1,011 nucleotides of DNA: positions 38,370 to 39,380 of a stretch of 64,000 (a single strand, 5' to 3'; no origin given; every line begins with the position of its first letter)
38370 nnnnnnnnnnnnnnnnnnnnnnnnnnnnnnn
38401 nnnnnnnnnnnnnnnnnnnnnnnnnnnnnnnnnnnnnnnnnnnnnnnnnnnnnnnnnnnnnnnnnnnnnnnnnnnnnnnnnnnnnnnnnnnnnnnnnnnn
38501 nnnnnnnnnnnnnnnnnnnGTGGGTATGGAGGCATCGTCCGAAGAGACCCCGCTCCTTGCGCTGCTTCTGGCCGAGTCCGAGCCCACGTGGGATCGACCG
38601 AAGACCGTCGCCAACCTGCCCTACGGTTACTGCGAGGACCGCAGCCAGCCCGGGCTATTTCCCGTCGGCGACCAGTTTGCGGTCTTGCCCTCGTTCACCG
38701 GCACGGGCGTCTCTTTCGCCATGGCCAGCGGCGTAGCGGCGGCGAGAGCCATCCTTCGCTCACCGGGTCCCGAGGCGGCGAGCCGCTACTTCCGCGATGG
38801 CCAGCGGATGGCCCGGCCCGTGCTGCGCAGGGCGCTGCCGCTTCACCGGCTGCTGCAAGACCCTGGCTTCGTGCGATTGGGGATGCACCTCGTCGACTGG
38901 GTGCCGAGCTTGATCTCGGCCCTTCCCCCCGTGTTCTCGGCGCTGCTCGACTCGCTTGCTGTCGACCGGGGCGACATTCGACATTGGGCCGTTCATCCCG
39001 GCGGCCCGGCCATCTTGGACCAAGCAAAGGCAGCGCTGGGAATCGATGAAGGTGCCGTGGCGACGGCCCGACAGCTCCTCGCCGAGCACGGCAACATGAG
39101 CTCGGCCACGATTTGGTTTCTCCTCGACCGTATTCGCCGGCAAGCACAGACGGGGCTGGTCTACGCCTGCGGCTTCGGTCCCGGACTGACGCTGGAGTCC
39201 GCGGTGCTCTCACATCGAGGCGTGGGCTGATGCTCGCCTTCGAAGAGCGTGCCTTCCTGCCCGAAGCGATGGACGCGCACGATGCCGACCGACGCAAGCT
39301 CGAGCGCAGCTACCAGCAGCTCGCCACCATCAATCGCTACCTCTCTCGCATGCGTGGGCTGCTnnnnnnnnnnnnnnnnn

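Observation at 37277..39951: Decayed biosynthetic cluster: internally deleted KS, truncated ACP, frameshifted FAD oxidoreductase, the C-terminal third of a type III PKS, and a frameshifted SAM methyltransferase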

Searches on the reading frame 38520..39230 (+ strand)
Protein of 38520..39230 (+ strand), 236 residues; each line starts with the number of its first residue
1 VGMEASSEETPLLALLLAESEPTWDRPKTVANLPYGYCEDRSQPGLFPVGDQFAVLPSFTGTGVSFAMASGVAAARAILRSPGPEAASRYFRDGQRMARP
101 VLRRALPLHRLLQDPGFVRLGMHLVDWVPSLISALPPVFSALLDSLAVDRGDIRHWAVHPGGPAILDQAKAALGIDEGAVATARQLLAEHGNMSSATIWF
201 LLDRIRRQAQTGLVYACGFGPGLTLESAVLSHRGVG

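Call 4: search_protein_families(library=pfam, proteins=[window:38520-39230:+], max_evalue=0.01)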
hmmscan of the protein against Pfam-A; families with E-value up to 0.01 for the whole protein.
window:38520-39230:+ (236 aa): 2 families
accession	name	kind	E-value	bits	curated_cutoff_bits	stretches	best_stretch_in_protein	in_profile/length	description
PF02797.21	Chal_sti_synt_C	-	9.2e-20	71.6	27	1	121-230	27-147/151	Chalcone and stilbene synthases, C-terminal domain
PF08541.16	ACP_syn_III_C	-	1.2e-09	38.6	26.6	1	145-230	3-88/90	3-Oxoacyl-[acyl-carrier-protein (ACP)] synthase III C terminal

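Call 7: find_homologous_proteins(query=window:38520-39230:+, max_evalue=0.00001)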
Query window:38520-39230:+ (236 aa): 1366 proteins with E <= 0.00001 among 6667 candidates; the best 120 are listed.
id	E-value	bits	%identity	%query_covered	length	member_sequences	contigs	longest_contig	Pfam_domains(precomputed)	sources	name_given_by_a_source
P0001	6.7e-150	515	100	99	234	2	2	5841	PF02797.22,PF08541.17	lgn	-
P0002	5.0e-45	172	62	56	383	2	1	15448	PF01494.26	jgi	jgi:menaquinone-9 beta-reductase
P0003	2.1e-44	170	65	56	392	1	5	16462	PF01266.31,PF00890.31,PF07992.21,PF03486.21,PF01494.26,PF12831.14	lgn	-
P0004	3.4e-44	169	69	53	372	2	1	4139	PF02797.22,PF08545.17,PF08541.17,PF08392.19,PF00195.26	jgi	-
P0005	9.5e-44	168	68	53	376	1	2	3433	PF02797.22,PF08541.17,PF08392.19,PF00195.26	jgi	jgi:predicted naringenin-chalcone synthase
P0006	1.3e-43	167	69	52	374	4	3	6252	PF02797.22,PF08541.17,PF08392.19,PF00195.26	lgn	-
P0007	4.5e-42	162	60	55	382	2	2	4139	PF01266.31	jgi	-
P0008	9.2e-42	161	62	55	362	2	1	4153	-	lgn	-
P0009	2.4e-41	160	60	56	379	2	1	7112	PF07992.21,PF13738.13,PF03486.21,PF01494.26,PF12831.14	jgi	-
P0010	6.0e-41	158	62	55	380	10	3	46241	PF01266.31,PF07992.21,PF13738.13,PF03486.21,PF13454.13,PF01134.29,PF01494.26,PF12831.14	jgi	jgi:flavin-dependent dehydrogenase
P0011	6.9e-41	158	60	54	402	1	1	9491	PF01266.31,PF03486.21,PF01494.26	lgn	-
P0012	3.1e-40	156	61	55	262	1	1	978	-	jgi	jgi:flavin-dependent dehydrogenase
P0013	4.1e-40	156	65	53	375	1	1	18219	PF02797.22,PF08541.17,PF08392.19,PF00195.26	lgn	-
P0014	4.2e-40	156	57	56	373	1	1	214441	PF01266.31,PF03486.21,PF01494.26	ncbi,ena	-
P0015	4.4e-40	156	58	55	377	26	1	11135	PF07992.21,PF13738.13,PF03486.21,PF01494.26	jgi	jgi:menaquinone-9 beta-reductase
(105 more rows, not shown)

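Call 8: find_encoding_contigs(protein=P0001, flank=10000, max_places=6)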
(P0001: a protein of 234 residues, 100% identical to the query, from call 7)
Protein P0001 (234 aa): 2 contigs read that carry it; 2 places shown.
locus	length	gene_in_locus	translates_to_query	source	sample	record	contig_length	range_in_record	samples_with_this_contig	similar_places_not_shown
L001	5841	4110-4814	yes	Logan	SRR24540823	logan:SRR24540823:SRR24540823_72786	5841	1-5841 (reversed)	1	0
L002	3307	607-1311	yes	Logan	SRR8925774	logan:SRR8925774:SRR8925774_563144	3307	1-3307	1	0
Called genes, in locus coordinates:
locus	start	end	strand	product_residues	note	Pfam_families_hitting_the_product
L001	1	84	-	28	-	?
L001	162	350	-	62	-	-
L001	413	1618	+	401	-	PF00989:PAS, PF08448:PAS_4, PF13426:PAS_9, PF08447:PAS_3 (weak), PF00512:HisKA, PF02518:HATPase_c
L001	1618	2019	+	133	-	PF00072:Response_reg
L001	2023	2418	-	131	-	-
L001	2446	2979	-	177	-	PF01329:Pterin_4a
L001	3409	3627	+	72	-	PF00550:PP-binding, PF14573:PP-binding_2 (weak)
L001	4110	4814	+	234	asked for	PF02797:Chal_sti_synt_C, PF08541:ACP_syn_III_C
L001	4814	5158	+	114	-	PF08242:Methyltransf_12 (faint), PF13649:Methyltransf_25 (weak)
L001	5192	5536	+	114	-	-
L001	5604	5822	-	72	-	-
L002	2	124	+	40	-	?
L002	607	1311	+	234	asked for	PF02797:Chal_sti_synt_C, PF08541:ACP_syn_III_C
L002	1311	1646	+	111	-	-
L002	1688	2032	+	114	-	-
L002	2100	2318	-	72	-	-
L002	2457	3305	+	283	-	?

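Call 9: find_encoding_contigs(protein=P0013, flank=10000, max_places=3)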
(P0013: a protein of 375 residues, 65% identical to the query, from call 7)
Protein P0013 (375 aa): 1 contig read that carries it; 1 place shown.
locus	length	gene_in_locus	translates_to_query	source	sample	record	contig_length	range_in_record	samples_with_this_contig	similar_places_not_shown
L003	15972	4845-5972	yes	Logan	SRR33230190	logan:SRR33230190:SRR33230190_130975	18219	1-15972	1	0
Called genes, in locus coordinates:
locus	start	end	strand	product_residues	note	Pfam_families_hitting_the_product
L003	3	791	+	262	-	?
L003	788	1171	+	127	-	PF00072:Response_reg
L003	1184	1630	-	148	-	-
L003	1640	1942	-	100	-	PF01329:Pterin_4a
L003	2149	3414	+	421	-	PF00109:ketoacyl-synt, PF00108:Thiolase_N, PF02801:Ketoacyl-synt_C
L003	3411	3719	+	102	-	PF14573:PP-binding_2 (weak), PF00550:PP-binding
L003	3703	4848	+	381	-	PF00890:FAD_binding_2 (weak), PF01266:DAO (faint), PF01494:FAD_binding_3, PF03486:HI0933_like (faint), PF12831:FAD_oxidored (weak), PF13738:Pyr_redox_3 (faint)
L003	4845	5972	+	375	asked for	PF00195:Chal_sti_synt_N, PF08392:FAE1_CUT1_RppA, PF02797:Chal_sti_synt_C, PF08541:ACP_syn_III_C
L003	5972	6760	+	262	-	PF13489:Methyltransf_23, PF13847:Methyltransf_31, PF08241:Methyltransf_11, PF08242:Methyltransf_12, PF13649:Methyltransf_25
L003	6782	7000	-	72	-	-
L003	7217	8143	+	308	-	-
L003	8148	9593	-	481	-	-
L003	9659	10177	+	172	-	PF05241:EBP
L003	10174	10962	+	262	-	PF00106:adh_short, PF08659:KR, PF13561:adh_short_C2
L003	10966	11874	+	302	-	PF06966:DUF1295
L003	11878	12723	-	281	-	PF25342:GT_PLOD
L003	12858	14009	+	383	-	PF01041:DegT_DnrJ_EryC1, PF00155:Aminotran_1_2 (faint), PF01212:Beta_elim_lyase (weak), PF01053:Cys_Met_Meta_PP (weak)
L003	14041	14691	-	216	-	PF01914:MarC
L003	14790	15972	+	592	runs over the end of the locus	PF13241:NAD_binding_7, PF00590:TP_methylase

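Call 17: find_related_loci(query=window:38520-39230:+, collection=metagenome_contigs, flank=8000)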
Query window:38520-39230:+ (236 aa) in metagenome_contigs; peptide patterns used: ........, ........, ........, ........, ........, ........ (x = any residue, [..] = any of these).
154 stretches matched a pattern; 16 encode a relative of the query (tblastn E <= 1e-3); 16 distinct loci.
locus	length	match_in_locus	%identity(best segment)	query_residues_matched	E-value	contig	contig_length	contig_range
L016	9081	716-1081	69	112-235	4e-47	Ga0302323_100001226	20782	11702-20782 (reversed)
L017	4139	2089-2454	69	112-235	3e-47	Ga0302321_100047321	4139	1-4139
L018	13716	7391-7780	59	3-132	4e-45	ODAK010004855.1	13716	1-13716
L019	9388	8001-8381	56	3-132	2e-44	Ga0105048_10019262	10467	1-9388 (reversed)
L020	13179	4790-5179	58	3-132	1e-44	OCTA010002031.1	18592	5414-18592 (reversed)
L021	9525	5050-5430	56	3-132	1e-44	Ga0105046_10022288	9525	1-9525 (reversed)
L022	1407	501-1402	58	3-187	5e-46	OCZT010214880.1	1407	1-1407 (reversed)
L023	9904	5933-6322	58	3-132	2e-44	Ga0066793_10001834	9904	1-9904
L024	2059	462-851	57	3-132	5e-43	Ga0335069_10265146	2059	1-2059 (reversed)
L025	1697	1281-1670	57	3-132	3e-43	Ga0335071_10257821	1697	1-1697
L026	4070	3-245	83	155-235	8e-40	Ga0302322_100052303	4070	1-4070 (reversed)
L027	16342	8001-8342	61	122-234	4e-38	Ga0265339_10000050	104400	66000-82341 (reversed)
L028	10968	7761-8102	60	122-234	4e-37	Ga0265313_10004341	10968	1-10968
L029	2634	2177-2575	50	3-132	2e-36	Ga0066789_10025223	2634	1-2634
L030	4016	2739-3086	49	23-132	8e-28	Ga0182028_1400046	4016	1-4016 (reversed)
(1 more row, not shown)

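Call 18: find_encoding_contigs(protein=P0006, flank=8000, max_places=3)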
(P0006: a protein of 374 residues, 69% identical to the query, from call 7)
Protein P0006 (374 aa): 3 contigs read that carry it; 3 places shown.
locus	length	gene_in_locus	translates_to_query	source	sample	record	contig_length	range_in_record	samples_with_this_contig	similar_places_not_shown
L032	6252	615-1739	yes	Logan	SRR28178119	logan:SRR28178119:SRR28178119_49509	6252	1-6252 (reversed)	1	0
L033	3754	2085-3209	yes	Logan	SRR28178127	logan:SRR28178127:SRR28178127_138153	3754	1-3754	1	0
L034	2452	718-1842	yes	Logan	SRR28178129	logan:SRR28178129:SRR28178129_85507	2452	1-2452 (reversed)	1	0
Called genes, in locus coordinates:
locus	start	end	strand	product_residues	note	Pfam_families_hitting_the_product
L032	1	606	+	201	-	?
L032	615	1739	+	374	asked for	PF00195:Chal_sti_synt_N, PF08392:FAE1_CUT1_RppA, PF02797:Chal_sti_synt_C, PF08541:ACP_syn_III_C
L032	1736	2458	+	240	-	PF13489:Methyltransf_23, PF05175:MTS (weak), PF13847:Methyltransf_31, PF08241:Methyltransf_11, PF08242:Methyltransf_12, PF13649:Methyltransf_25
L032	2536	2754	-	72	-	-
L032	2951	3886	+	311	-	-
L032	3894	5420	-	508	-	-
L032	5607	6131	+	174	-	PF05241:EBP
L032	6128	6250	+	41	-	?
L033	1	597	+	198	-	?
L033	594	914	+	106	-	PF00550:PP-binding, PF14573:PP-binding_2 (weak)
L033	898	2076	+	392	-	PF00890:FAD_binding_2 (faint), PF01266:DAO (faint), PF01494:FAD_binding_3, PF03486:HI0933_like (faint), PF07992:Pyr_redox_2 (faint), PF12831:FAD_oxidored (weak)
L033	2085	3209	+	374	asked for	PF00195:Chal_sti_synt_N, PF08392:FAE1_CUT1_RppA, PF02797:Chal_sti_synt_C, PF08541:ACP_syn_III_C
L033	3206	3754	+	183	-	?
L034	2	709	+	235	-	?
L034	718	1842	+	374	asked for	PF00195:Chal_sti_synt_N, PF08392:FAE1_CUT1_RppA, PF02797:Chal_sti_synt_C, PF08541:ACP_syn_III_C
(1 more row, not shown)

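Call 21: search_protein_families(library=ncbifam, proteins=[L003:2149-3414:+, L003:3411-3719:+, L003:3703-4848:+, L003:4845-5972:+, L003:5972-6760:+, L003:6782-7000:-, L003:7217-8143:+, L003:8148-9593:-], max_evalue=0.00001)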
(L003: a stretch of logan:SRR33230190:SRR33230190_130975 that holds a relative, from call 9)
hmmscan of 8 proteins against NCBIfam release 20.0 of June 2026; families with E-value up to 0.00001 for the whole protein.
L003:2149-3414:+ (421 aa): 31 families (the best 25 are shown)
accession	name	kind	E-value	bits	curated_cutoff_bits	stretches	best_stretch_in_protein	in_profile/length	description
NF005589.0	PRK07314.1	subfamily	9e-119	396.9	387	1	8-419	3-412/413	beta-ketoacyl-ACP synthase II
TIGR03150.1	fabF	equivalog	1.8e-118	395.8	493.75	1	10-416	2-406/407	beta-ketoacyl-ACP synthase II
NF004970.0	PRK06333.1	subfamily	6.1e-100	335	525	1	9-419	4-422/424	beta-ketoacyl-ACP synthase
NF006274.0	PRK08439.1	equivalog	6.4e-84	282.1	621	1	10-418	3-405/406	beta-ketoacyl-ACP synthase II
NF005490.0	PRK07103.1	equivalog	7.9e-81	272.2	445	1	8-419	3-413/414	polyketide beta-ketoacyl:acyl carrier protein synthase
NF006587.0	PRK09116.1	equivalog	3.3e-79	266.6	470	1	9-419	2-407/408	beta-ketoacyl-ACP synthase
NF006434.0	PRK08722.1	equivalog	2.1e-78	264.1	759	1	9-418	4-413/414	beta-ketoacyl-ACP synthase II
NF005916.1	PRK07910.1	equivalog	1.3e-75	254.9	560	1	4-418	7-417/418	KasA/KasB family beta-ketoacyl-ACP synthase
NF006618.0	PRK09185.1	subfamily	1.6e-75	254.6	407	1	9-419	3-393/394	beta-ketoacyl-ACP synthase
NF005076.0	PRK06501.1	equivalog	3.5e-74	250.2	629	1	7-418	9-422/425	beta-ketoacyl-ACP synthase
NF005935.0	PRK07967.1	equivalog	2.9e-72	243.7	630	1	10-419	3-404/406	beta-ketoacyl-ACP synthase I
NF058662.1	cispenta_AmcF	equivalog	3.5e-62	210.5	325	1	10-417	1-368/369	cispentacin biosynthesis acyltransferase subunit AmcF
NF004618.0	PRK05952.1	equivalog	5.9e-61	206.5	455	1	10-418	3-382/384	beta-ketoacyl-ACP synthase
NF045894.1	PKS_plus_SDR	equivalog_domain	2.6e-37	128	1740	1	129-418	132-426/1515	type I polyketide synthase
NF041183.1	Pks2_ls1_myc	equivalog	4.7e-37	126.5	2400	1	151-419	154-425/2086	sulfolipid-1 biosynthesis phthioceranic/hydroxyphthioceranic acid synthase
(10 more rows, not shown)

L003:3411-3719:+ (102 aa): 8 families
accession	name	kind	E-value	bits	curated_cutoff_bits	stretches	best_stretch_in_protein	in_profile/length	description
TIGR00517.1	acyl_carrier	equivalog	8.3e-11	41.6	70.45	1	27-82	19-74/77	acyl carrier protein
NF002150.0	PRK00982.1-4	subfamily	1.5e-10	41.2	66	1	24-83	18-77/80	acyl carrier protein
NF002148.0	PRK00982.1-2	subfamily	2.1e-10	40.3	71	1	32-83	25-76/79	acyl carrier protein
NF002151.0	PRK00982.1-5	equivalog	2.4e-09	37.2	92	1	30-83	22-75/78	acyl carrier protein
NF009104.0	PRK12449.1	equivalog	4.3e-09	36.2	70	1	10-85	3-79/80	acyl carrier protein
NF002147.0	PRK00982.1-1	equivalog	2.6e-07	30.3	84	1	38-83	34-79/83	acyl carrier protein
NF040636.1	AcpM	exception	3.4e-07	30.2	146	1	37-84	31-78/93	meromycolate extension acyl carrier protein AcpM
NF005798.0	PRK07639.1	equivalog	3.1e-06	27.5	100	1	32-83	27-80/91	petrobactin biosynthesis protein AsbD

L003:3703-4848:+ (381 aa): 21 families
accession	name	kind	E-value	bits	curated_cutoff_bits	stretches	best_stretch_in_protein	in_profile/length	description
TIGR02032.1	GG-red-SF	subfamily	1.6e-24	87.1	158.8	1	9-155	2-149/297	geranylgeranyl reductase family protein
NF049967.1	QhpG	equivalog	8.2e-17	61.2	240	1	10-321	1-303/423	flavin-dependent monooxygenase QhpG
NF041080.1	DGGGPL_reductase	equivalog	3.5e-15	55.8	580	1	8-123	2-118/447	digeranylgeranylglycerophospholipid reductase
NF045655.1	MkRedMenJ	equivalog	1.4e-14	53.8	700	1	8-347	5-357/406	menaquinone reductase MenJ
TIGR02023.1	BchP-ChlP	subfamily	1.4e-13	50.6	343.3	1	9-128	2-119/388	geranylgeranyl diphosphate reductase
NF004833.1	PRK06185.1-1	subfamily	6.5e-11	41.6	488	1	10-78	5-72/403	FAD-dependent oxidoreductase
NF007450.0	PRK10015.1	subfamily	3.9e-10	39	466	1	6-130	4-138/429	FAD-dependent oxidoreductase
NF004834.1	PRK06185.1-3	subfamily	9.2e-10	37.9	500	1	8-87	8-89/420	FAD-dependent oxidoreductase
NF005313.0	PRK06847.1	subfamily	1.6e-09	37.2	372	1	8-141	5-148/375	hypothetical protein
NF041160.1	DGGPL_Thplmales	equivalog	3.3e-08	32.9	780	0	8-88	4-83/396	digeranylgeranylglycerophospholipid reductase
TIGR02028.1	ChlP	equivalog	3.9e-08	32.5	505.3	1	10-123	3-116/398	geranylgeranyl reductase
TIGR00275.1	TIGR00275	subfamily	1.2e-07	30.9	183.8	0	10-41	1-32/401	aminoacetone oxidase family FAD-binding enzyme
NF007542.0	PRK10157.1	subfamily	2.2e-07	29.9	610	1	6-128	4-136/428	FAD-dependent oxidoreductase FixC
NF004835.0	PRK06185.1-4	equivalog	3e-07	29.6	601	0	8-53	11-56/411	FAD-dependent oxidoreductase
NF038174.1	maturase_GoxB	equivalog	5.7e-07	28.9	400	1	8-64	1-56/358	glycine oxidase maturase GoxB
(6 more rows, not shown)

L003:4845-5972:+ (375 aa): 4 families
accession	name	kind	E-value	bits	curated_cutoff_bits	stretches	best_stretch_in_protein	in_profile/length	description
NF042429.2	DHPHCoAsyn_DpgA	equivalog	3.3e-41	141.3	425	1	11-365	3-348/350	3,5-dihydroxyphenylacetyl-CoA synthase DpgA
NF006829.0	PRK09352.1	subfamily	1.3e-09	37.5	249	1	157-366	114-320/322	beta-ketoacyl-ACP synthase 3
TIGR00747.1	fabH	subfamily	1.2e-07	31.2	292.1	1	157-365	112-320/322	beta-ketoacyl-ACP synthase III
NF005703.0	PRK07515.1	equivalog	2.8e-06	26.5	304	0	128-220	131-216/373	beta-ketoacyl-ACP synthase III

L003:5972-6760:+ (262 aa): 7 families
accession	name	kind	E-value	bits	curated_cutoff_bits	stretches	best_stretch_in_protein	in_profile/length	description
NF004851.0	PRK06202.1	equivalog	6.3e-53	179.6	243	1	7-233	10-229/237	hypothetical protein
NF043040.1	corrin_prot_MT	hypoth_equivalog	2.8e-08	33.4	180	1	60-168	43-152/216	corrinoid protein-associated methyltransferase CpaM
NF045667.1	MTase_DVU1556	equivalog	2.9e-08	33.4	155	1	59-171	23-127/213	DVU_1556 family methyltransferase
NF001244.0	PRK00216.1-5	equivalog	3.5e-08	33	216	1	33-171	23-161/236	bifunctional demethylmenaquinone methyltransferase/2-methoxy-6-polyprenyl-1,4-benzoquinol methylase UbiE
TIGR01934.1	MenG_MenH_UbiE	subfamily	3.8e-06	26.4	158.35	1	34-179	15-155/223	ubiquinone/menaquinone biosynthesis methyltransferase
NF041537.1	ArsM_AhpD_UU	exception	4.8e-06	25.6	510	0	60-157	78-172/345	arsenite methyltransferase/AhpD domain selenoprotein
TIGR02021.1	BchM-ChlM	equivalog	6.5e-06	25.7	158.9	1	60-163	56-153/218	magnesium protoporphyrin IX methyltransferase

L003:6782-7000:- (72 aa): 0 families

L003:7217-8143:+ (308 aa): 0 families

L003:8148-9593:- (481 aa): 0 families

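Call 32: search_solved_structures(query=L003:3703-4848:+, max_evalue=0.001)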
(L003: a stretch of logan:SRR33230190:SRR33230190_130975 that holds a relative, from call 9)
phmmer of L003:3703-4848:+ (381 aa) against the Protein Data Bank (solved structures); distinct sequences matched with E-value up to 0.001: 19.
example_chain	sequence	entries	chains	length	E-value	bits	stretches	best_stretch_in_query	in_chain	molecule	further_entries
4opu_A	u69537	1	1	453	3.2e-08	36.6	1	3-117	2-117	Conserved Archaeal protein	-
4opi_A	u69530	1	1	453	5.8e-08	35.8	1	3-116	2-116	Conserved Archaeal protein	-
3atq_A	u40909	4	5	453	5.8e-08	35.8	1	3-116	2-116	Conserved Archaeal protein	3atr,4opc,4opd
4opl_A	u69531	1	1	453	5.8e-08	35.8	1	3-116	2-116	Conserved Archaeal protein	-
4opg_A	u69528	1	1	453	5.8e-08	35.8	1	3-116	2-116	Conserved Archaeal protein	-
4opt_A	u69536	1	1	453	5.8e-08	35.8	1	3-116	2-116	Conserved Archaeal protein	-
3oz2_A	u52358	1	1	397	4.5e-07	32.8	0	7-85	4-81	Digeranylgeranylglycerophospholipid reductase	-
5buk_A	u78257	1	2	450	5.1e-07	32.7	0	99-333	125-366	FADH2-dependent halogenase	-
8zop_A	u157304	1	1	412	1.2e-06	31.5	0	6-39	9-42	Halogenase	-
5dbj_E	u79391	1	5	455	5.2e-05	26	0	2-38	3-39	FADH2-dependent halogenase PltA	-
5mh4_A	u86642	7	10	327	0.0001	25.1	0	2-40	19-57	Thioredoxin reductase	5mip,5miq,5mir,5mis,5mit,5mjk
7jyp_A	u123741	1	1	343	0.00013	24.7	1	5-39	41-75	Thioredoxin reductase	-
8gu0_A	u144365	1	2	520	0.00028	23.7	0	9-38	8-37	Non-heme halogenase radH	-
5bva_A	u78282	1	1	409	0.00034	23.3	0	8-311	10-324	flavin-dependent halogenase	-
5fn0_A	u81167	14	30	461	0.0005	22.8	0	7-157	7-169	KYNURENINE 3-MONOOXYGENASE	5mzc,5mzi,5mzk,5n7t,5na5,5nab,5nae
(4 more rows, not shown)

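Call 33: search_solved_structures(query=L003:4845-5972:+, max_evalue=1e-20)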
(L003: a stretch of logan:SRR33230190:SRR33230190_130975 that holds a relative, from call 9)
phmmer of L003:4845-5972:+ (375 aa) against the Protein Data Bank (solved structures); distinct sequences matched with E-value up to 1e-20: 97 (the best 60 are shown).
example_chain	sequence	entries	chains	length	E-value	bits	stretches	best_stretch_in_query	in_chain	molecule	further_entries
9c3w_A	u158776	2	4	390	3.3e-45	157.8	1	4-366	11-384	BIS3 biphenyl synthase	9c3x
5w8q_A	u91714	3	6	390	3.3e-45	157.8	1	4-366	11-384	BIS3 biphenyl synthase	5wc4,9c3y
1ted_A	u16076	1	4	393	6.5e-45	156.8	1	11-363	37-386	pks18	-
1tee_A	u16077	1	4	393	2e-43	151.9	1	11-363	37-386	pks18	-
4b0n_A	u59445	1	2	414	2.2e-43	151.8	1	7-371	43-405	POLYKETIDE SYNTHASE III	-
8v8m_A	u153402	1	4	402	2.8e-43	151.5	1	5-366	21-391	Chalcone synthase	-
3tsy_A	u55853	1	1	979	3.7e-43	151.1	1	4-365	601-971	Fusion Protein 4-coumarate--CoA ligase 1, Resveratrol synthase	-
3awj_A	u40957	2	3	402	1.7e-42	148.9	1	4-365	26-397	Chalcone synthase-like polyketide synthase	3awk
6dxd_A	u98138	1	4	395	2.8e-42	148.2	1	5-366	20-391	Chalcone synthase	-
9lym_AA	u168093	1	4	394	4.4e-42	147.5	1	3-366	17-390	Chalcone synthase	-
6dxb_A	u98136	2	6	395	5.3e-42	147.3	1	5-366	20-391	Chalcone synthase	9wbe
8v8n_A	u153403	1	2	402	6.7e-42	146.9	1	5-366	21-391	Chalcone synthase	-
1u0v_A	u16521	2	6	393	2.3e-41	145.2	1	8-366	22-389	Chalcone synthase 2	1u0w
6dxe_A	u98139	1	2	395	2.5e-41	145.1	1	5-366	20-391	Chalcone synthase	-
1z1e_A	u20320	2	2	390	2.7e-41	144.9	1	4-366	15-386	stilbene synthase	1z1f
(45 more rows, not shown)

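Call 34: search_solved_structures(query=L003:5972-6760:+, max_evalue=0.001)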
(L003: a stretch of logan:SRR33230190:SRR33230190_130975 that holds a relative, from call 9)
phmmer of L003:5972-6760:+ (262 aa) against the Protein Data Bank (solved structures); distinct sequences matched with E-value up to 0.001: 0.
